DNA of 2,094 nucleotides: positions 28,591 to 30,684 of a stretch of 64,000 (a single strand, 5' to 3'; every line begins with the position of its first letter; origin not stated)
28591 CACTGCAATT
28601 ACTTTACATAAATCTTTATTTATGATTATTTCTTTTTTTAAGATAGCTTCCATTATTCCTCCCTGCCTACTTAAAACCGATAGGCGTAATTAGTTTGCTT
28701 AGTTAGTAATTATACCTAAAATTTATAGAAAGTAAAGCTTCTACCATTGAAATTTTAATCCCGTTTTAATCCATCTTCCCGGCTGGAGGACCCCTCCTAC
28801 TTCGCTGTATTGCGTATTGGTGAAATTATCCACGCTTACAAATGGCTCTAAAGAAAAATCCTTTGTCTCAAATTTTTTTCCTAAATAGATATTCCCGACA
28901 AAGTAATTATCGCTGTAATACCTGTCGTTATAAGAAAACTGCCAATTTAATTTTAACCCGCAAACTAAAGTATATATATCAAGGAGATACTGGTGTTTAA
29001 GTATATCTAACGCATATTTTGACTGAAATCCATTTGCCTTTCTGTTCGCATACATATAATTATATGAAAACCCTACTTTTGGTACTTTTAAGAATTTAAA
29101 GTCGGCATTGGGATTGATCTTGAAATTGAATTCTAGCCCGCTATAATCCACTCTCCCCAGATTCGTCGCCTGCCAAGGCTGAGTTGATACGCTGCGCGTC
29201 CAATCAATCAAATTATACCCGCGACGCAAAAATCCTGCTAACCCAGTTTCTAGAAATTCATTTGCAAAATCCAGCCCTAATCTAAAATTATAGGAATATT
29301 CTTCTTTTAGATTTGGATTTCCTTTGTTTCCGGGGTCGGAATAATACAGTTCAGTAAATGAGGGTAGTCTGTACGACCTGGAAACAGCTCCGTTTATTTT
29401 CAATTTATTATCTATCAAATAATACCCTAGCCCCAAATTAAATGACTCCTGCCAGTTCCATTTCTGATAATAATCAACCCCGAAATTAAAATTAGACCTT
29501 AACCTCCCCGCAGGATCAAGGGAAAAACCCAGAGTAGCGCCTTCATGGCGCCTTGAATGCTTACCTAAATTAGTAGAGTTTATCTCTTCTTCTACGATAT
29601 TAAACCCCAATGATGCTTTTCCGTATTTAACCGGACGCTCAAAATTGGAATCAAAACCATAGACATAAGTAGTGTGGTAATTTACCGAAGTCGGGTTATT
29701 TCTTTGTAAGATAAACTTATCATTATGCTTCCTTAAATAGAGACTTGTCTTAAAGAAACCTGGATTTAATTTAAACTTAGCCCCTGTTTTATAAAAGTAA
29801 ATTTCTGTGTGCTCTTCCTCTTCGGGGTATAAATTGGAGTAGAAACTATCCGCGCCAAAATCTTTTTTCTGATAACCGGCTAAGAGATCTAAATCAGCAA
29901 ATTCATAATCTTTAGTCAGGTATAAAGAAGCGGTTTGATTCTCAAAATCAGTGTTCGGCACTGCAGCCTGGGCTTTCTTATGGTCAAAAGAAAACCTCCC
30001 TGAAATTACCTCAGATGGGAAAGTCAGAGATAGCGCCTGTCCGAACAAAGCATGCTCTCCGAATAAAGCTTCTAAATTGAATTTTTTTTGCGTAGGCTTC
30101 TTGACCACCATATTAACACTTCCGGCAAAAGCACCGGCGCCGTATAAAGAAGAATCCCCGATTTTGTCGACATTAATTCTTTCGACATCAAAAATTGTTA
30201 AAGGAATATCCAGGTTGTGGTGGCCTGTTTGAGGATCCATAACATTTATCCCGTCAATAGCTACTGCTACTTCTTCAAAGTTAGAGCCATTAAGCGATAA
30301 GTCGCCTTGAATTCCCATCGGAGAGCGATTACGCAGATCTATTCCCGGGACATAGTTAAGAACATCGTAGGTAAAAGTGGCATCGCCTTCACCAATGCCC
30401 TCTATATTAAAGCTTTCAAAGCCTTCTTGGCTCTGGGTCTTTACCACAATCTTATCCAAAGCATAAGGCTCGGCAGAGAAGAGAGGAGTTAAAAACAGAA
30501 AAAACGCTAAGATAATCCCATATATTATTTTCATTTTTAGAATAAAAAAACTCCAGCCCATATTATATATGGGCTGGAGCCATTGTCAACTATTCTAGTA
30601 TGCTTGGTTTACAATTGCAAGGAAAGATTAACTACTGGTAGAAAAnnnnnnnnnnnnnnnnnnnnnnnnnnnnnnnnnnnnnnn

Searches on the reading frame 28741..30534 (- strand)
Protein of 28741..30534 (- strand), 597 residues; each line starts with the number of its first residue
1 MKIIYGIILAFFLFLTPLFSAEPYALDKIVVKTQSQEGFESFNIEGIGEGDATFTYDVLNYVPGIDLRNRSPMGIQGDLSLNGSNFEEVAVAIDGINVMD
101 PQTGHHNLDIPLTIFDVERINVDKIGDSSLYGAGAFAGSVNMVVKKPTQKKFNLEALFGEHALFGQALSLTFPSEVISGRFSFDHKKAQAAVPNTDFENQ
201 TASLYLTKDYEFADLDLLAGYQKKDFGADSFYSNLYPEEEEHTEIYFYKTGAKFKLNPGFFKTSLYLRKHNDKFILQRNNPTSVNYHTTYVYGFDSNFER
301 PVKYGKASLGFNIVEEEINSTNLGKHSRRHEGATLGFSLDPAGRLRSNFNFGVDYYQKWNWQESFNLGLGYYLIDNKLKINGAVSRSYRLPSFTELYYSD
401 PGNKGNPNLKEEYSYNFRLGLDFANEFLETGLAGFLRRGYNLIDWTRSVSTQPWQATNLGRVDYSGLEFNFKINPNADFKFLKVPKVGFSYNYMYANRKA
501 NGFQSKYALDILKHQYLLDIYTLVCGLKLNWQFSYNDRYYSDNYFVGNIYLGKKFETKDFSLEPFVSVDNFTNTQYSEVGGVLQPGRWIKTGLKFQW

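Call 5: search_protein_families(library=pfam, proteins=[window:28741-30534:-])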
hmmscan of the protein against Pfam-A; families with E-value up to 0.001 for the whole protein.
window:28741-30534:- (597 aa): 2 families
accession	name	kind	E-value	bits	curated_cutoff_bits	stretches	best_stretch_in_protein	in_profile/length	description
PF00593.30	TonB_dep_Rec_b-barrel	-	5.3e-20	73.1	27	1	193-562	54-429/436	TonB dependent receptor-like, beta-barrel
PF07715.20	Plug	-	4.9e-11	43.5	23.9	1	47-138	17-106/107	TonB-dependent Receptor Plug Domain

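Call 9: find_homologous_proteins(query=window:28741-30534:-, max_evalue=1e-10)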
Query window:28741-30534:- (597 aa): 974 proteins with E <= 1e-10 among 8000 candidates; the best 120 are listed.
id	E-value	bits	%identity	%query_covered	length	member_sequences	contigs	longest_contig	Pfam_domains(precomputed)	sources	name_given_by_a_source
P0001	0.0e+0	1372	100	100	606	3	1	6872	PF07715.21,PF00593.31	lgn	-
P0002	1.1e-233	795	58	99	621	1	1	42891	PF07715.21,PF00593.31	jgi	jgi:iron complex outermembrane receptor protein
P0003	1.0e-231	789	60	100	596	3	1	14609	PF07715.21,PF00593.31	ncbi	-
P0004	4.8e-231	787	57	100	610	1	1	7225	PF07715.21,PF00593.31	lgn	-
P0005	1.3e-230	785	59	97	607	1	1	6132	PF07715.21,PF00593.31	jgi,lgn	jgi:iron complex outermembrane receptor protein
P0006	3.7e-229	780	58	99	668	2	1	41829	PF07715.21,PF00593.31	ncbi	-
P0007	5.9e-228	776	58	100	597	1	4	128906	PF07715.21,PF00593.31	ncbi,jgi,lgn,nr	ncbi:MAG: TonB-dependent receptor [Candidatus Omnitrophica bacterium]|nr:TonB-dependent receptor [Ca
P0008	1.2e-227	775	58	100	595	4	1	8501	PF07715.21,PF00593.31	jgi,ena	-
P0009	1.0e-226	772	57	100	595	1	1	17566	PF07715.21,PF00593.31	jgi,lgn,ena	-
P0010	9.7e-226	769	60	97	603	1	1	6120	PF07715.21,PF00593.31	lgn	-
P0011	1.7e-224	765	58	100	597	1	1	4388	PF07715.21,PF00593.31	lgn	-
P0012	6.1e-224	763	57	99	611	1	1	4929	PF07715.21,PF00593.31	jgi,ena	-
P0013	4.5e-222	757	56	100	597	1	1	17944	PF07715.21,PF00593.31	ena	-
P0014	6.7e-222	756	56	97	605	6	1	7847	PF07715.21,PF00593.31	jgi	-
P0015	8.7e-222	756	55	100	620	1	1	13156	PF07715.21,PF00593.31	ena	-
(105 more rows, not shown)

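Call 12: find_related_loci(query=window:28741-30534:-, collection=genome_contigs, flank=6000)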
Query window:28741-30534:- (597 aa) in genome_contigs; peptide patterns used: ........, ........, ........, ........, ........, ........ (x = any residue, [..] = any of these).
88 stretches matched a pattern, but none encodes a relative of the query by tblastn (E <= 1e-3).

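Call 14: find_related_loci(query=A1, collection=genome_contigs, flank=6000)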
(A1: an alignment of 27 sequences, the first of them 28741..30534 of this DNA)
Query A1 (597 aa) in genome_contigs; peptide patterns used: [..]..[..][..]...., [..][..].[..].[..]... (x = any residue, [..] = any of these).
121 stretches matched a pattern; 90 encode a relative of the query (tblastn E <= 1e-3); the best 80 are kept; 77 distinct loci.
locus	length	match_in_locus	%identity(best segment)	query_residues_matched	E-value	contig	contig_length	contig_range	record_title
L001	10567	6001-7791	55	2-597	0e+0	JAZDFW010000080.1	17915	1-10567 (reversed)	MAG: Candidatus Omnitrophota bacterium isolate MEGAHIT-group-0.225 k141_18618749, whole genome shotgun sequence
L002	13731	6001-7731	57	20-597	0e+0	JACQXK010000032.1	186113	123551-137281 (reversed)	MAG: Candidatus Omnitrophota bacterium isolate NC_groundwater_1513_Pr4_B-0.1um_40_4 SR1-18-B1_scaffold_2463, whole genom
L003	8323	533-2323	54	2-597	0e+0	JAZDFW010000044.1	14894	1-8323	MAG: Candidatus Omnitrophota bacterium isolate MEGAHIT-group-0.225 k141_1265132, whole genome shotgun sequence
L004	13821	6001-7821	54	1-597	0e+0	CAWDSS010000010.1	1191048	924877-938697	MAG: Candidatus Omnitrophota bacterium isolate MFD03726.bin.2.139 genome assembly, contig: contig_50884, whole genome sh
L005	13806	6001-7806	54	3-597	0e+0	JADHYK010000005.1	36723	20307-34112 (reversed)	MAG: Candidatus Omnitrophota bacterium isolate BS750m-G77 BS307-750m-sub-C19, whole genome shotgun sequence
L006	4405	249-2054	53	1-597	0e+0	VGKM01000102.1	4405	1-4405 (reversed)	MAG: Candidatus Omnitrophota bacterium isolate K_DeepCast_150m_m1_084 K_DeepCast_150m_m1_084_Ga0194126_10042714, whole g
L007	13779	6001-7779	54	8-597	0e+0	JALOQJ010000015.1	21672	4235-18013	MAG: Candidatus Omnitrophota bacterium isolate Prado152 scaffold_2603, whole genome shotgun sequence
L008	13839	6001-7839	54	3-597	0e+0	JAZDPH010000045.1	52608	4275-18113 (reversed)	MAG: Candidatus Omnitrophota bacterium isolate MEGAHIT-group-0.826 k141_15187068, whole genome shotgun sequence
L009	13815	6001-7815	51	3-597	0e+0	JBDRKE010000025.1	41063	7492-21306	MAG: Candidatus Omnitrophota bacterium isolate MEGAHIT-group-1.695 k141_4693168, whole genome shotgun sequence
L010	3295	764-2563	52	8-597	0e+0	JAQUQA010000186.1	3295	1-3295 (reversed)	MAG: Candidatus Omnitrophota bacterium isolate STD1_39 NODE_141231_length_3295_cov_11.083965_Sandtown_D1, whole genome s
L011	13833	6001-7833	52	1-597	0e+0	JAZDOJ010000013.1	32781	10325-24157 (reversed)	MAG: Candidatus Omnitrophota bacterium isolate MEGAHIT-group-0.767 k141_19264611, whole genome shotgun sequence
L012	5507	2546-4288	52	8-597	0e+0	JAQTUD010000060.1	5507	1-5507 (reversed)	MAG: Candidatus Omnitrophota bacterium isolate STB_56 NODE_46297_length_5507_cov_3.072677_Sandtown_B, whole genome shotg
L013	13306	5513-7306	50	9-597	0e+0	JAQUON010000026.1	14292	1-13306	MAG: Candidatus Omnitrophota bacterium isolate STD1_201 NODE_10750_length_14292_cov_3.253653_Sandtown_D1, whole genome s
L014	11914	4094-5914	47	2-597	0e+0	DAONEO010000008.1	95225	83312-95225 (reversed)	MAG TPA_asm: Candidatus Omnitrophota bacterium isolate AMR_MDS_3867 NODE_135_length_95225_cov_19.490890, whole genome sh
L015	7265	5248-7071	50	1-597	0e+0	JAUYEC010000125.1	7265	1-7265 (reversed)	MAG: Candidatus Omnitrophota bacterium isolate C20_metabat.bin.9 C20_k141_478138, whole genome shotgun sequence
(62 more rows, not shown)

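Call 32: search_protein_families(library=ncbifam, proteins=[window:28741-30534:-], max_evalue=0.001)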
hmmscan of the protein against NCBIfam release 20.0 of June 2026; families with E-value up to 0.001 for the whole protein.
window:28741-30534:- (597 aa): 13 families
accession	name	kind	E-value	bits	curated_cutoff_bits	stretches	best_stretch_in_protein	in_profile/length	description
TIGR01779.1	TonB-B12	equivalog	1.7e-18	66.5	599.7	1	52-473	62-490/614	TonB-dependent vitamin B12 receptor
TIGR01786.1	TonB-hemlactrns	subfamily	1.8e-18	66.3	323.75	2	363-505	438-592/719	TonB-dependent hemoglobin/transferrin/lactoferrin family receptor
TIGR01785.1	TonB-hemin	subfamily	4.1e-15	55.3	316.85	2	52-147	35-131/677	TonB-dependent heme/hemoglobin receptor family protein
NF007926.1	PRK10641.1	equivalog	1.8e-13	49.9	836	1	54-516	63-530/617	TonB-dependent vitamin B12 receptor BtuB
NF050067.1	TonBEntbctnRecCfrA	equivalog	9e-10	37.5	1200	1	372-548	432-628/698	TonB-dependent ferric enterobactin receptor CfrA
NF049947.1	TonB_dep_PCPU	exception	3.8e-08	32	800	1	55-151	71-170/685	TonB-dependent receptor, PCPU motif-type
NF007478.2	PRK10064.1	equivalog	7.1e-07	27.9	745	1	56-150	68-163/663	catecholate siderophore receptor CirA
TIGR01776.1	TonB-tbp-lbp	subfamily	2.8e-06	25.6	468.8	1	358-458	637-747/946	lactoferrin/transferrin family TonB-dependent receptor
NF010651.0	PRK14050.1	equivalog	8.2e-06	24.2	884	1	57-153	102-194/730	TonB-dependent siderophore receptor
NF010051.0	PRK13528.1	subfamily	2.5e-05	22.7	583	0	116-152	143-179/727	FepA family TonB-dependent siderophore receptor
NF010048.1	PRK13524.1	subfamily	4.6e-05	22.1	493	0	117-154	148-186/744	FepA family TonB-dependent siderophore receptor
NF038079.1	TonB_sider_MxcH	equivalog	0.0003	19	925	0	57-149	153-243/792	TonB-dependent siderophore myxochelin receptor MxcH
NF010012.0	PRK13486.1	equivalog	0.00054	18.4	924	0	115-151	128-164/696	TonB-dependent receptor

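Call 43: search_solved_structures(query=A1, max_evalue=0.00001)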
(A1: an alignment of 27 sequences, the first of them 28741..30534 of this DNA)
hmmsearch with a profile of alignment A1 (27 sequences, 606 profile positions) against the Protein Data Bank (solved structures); distinct sequences matched with E-value up to 0.00001: 44.
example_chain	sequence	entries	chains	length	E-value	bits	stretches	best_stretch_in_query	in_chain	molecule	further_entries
8blw_A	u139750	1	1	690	8.9e-22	80.5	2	383-600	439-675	Vitamin B12 transporter BtuB1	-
1nqf_A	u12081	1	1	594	9.2e-20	73.9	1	28-169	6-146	Vitamin B12 receptor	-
3rgm_A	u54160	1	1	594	3.4e-19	72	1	28-170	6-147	Vitamin B12 transporter BtuB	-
1nqe_A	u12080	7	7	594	4.9e-19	71.5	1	28-169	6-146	Vitamin B12 receptor | Vitamin B12 transporter btuB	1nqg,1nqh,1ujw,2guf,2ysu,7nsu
2hdf_A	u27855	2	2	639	5.2e-19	71.4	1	28-175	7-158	Colicin I receptor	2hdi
3rgn_A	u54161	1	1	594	8e-19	70.8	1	28-169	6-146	Vitamin B12 transporter BtuB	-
2gsk_A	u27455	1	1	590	8.2e-19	70.7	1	29-169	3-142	Vitamin B12 transporter btuB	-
9nn6_A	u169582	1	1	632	1.5e-18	69.9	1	30-175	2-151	Colicin I receptor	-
3m8b_A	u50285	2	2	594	1.9e-18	69.5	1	40-169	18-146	Vitamin B12 transporter btuB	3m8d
9gbc_A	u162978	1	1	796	7.1e-16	61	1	17-169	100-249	TonB-linked outer membrane receptor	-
5fr8_A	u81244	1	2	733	7.3e-11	44.5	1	22-159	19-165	TONB-DEPENDENT SIDEROPHORE RECEPTOR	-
8the_A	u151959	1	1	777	5.3e-10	41.6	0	353-484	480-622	Heme/hemoglobin uptake outer membrane receptor PhuR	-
5mzs_A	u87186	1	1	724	1.6e-09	40.1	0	33-181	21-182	Ferric enterobactin receptor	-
6i2j_A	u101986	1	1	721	1.8e-09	39.9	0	33-181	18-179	Ferric enterobactin receptor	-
6r1f_A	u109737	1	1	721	3.1e-09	39.1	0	33-181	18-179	Ferric enterobactin receptor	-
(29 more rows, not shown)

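Call 54: predict_structure(alignment_id=A1)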
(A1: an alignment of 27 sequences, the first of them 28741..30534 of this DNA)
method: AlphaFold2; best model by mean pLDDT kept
length: 597 residues; sequences in the alignment: 27
mean_pLDDT: 82.9   pTM: 0.83
mean pLDDT of the five models: 82.9, 82.1, 80.3, 78.8, 78.5
residues with pLDDT >= 90: 293; 70-90: 205; 50-70: 62; < 50: 37
segments of 3 or more residues with pLDDT < 50: 17-38, 232-235, 576-586
pLDDT, mean of each block of 10 residues (from residue 1): 73 56 33 39 65 75 79 66 86 88 71 91 85 84 92 91 88 92 86 70 95 94 76 54 92 91 95 74 80 94 91 93 90 91 84 92 93 90 94 89 88 95 91 95 89 90 95 83 90 89 82 92 91 87 81 92 89 50 53 93
secondary structure, 60 per line:
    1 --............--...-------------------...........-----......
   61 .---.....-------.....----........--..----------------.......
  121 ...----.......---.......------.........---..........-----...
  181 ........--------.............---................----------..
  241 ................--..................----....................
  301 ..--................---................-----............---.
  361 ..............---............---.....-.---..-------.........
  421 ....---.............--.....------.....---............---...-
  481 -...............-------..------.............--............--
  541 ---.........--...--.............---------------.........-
elements in order: H3-14 E39-43 H44-49 H55-61 E65-69 E77-81 E89-93 E117-123 H128-134 E138-144 E151-159 E163-172 E178-188 E197-209 E213-228 E239-256 E259-276 E284-302 E305-320 E324-339 E345-356 E360-374 E378-389 H393-397 E412-424 E428-440 E443-447 E454-458 E462-473 E477-479 E482-496 E512-524 E527-538 E544-552 E555-557 E560-572 E588-596

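Call 56: fold_search(model_id=the predicted structure, library=pdb)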
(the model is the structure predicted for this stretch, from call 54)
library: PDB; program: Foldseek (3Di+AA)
matches with E <= 10: 733; with E <= 0.001: 355
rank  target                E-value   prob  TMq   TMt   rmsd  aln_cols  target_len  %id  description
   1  2gsk_A                8.7e-28  1.00  0.80  0.81   4.0       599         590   16  Structure of the BtuB:TonB Complex (released 2006-06-13)
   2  1ujw_A                4.7e-27  1.00  0.78  0.81   4.1       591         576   16  Structure of the complex between BtuB and Colicin E3 Receptor binding domain (released 2003-11-25)
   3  2guf                  7.4e-27  1.00  0.76  0.82   4.0       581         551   14  In meso crystal structure of the cobalamin transporter, BtuB (released 2006-12-05)
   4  3rgn                  9.0e-27  1.00  0.74  0.80   4.1       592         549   15  Crystal structure of spin-labeled BtuB W371R1 (released 2011-10-26)
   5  5fr8_A                1.3e-26  1.00  0.76  0.65   6.2       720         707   16  Crystal structure of the siderophore receptor PirA from Acinetobacter baumannii (released 2016-05-11)
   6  8blw_A                2.0e-26  1.00  0.80  0.77   4.4       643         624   18  Vitamin B12 transporter BtuB1 with lipoprotein BtuG1 from B. theta (released 2023-08-16)
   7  3m8b                  3.3e-26  1.00  0.74  0.80   4.2       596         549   15  Crystal structure of spin-labeled BtuB V10R1 in the apo state (released 2010-09-15)
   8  2hdf                  3.8e-26  1.00  0.72  0.74   5.5       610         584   17  Crystal structure of the Colicin I receptor Cir from E.coli (released 2007-05-08)
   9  1nqg                  4.0e-26  1.00  0.78  0.81   4.0       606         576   14  OUTER MEMBRANE COBALAMIN TRANSPORTER (BTUB) FROM E. COLI, WITH BOUND CALCIUM (released 2003-04-29)
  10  3rgm                  5.4e-26  1.00  0.75  0.81   4.1       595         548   15  Crystal structure of spin-labeled BtuB T156R1 (released 2011-10-26)
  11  1nqe                  7.6e-26  1.00  0.74  0.80   4.1       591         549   15  OUTER MEMBRANE COBALAMIN TRANSPORTER (BTUB) FROM E. COLI (released 2003-04-29)
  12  3m8d                  7.6e-26  1.00  0.77  0.79   4.4       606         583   16  Crystal structure of spin-labeled BtuB V10R1 with bound calcium and cyanocobalamin (released 2010-09-15)
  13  5fp2_B                8.0e-26  1.00  0.73  0.80   4.2       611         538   16  Crystal structure of the siderophore receptor PirA from Pseudomonas aeruginosa (released 2015-12-09)
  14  5fp2_A                1.1e-25  1.00  0.72  0.85   3.9       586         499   17  Crystal structure of the siderophore receptor PirA from Pseudomonas aeruginosa (released 2015-12-09)
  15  2hdi_A                1.1e-25  1.00  0.74  0.74   4.9       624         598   17  Crystal structure of the Colicin I receptor Cir from E.coli in complex with receptor binding domain of Colicin Ia. (released 2007-05-08)
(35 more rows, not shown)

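Call 62: search_protein_families(library=pfam, proteins=[L004:8387-8677:+], max_evalue=5)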
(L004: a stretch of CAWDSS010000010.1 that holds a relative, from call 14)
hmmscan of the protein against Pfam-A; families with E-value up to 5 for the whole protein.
L004:8387-8677:+ (96 aa): 1 family
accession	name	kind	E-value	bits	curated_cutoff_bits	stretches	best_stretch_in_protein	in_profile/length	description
PF16291.11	DUF4937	-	0.011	16.5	28.3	1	10-80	9-78/89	Domain of unknown function (DUF4937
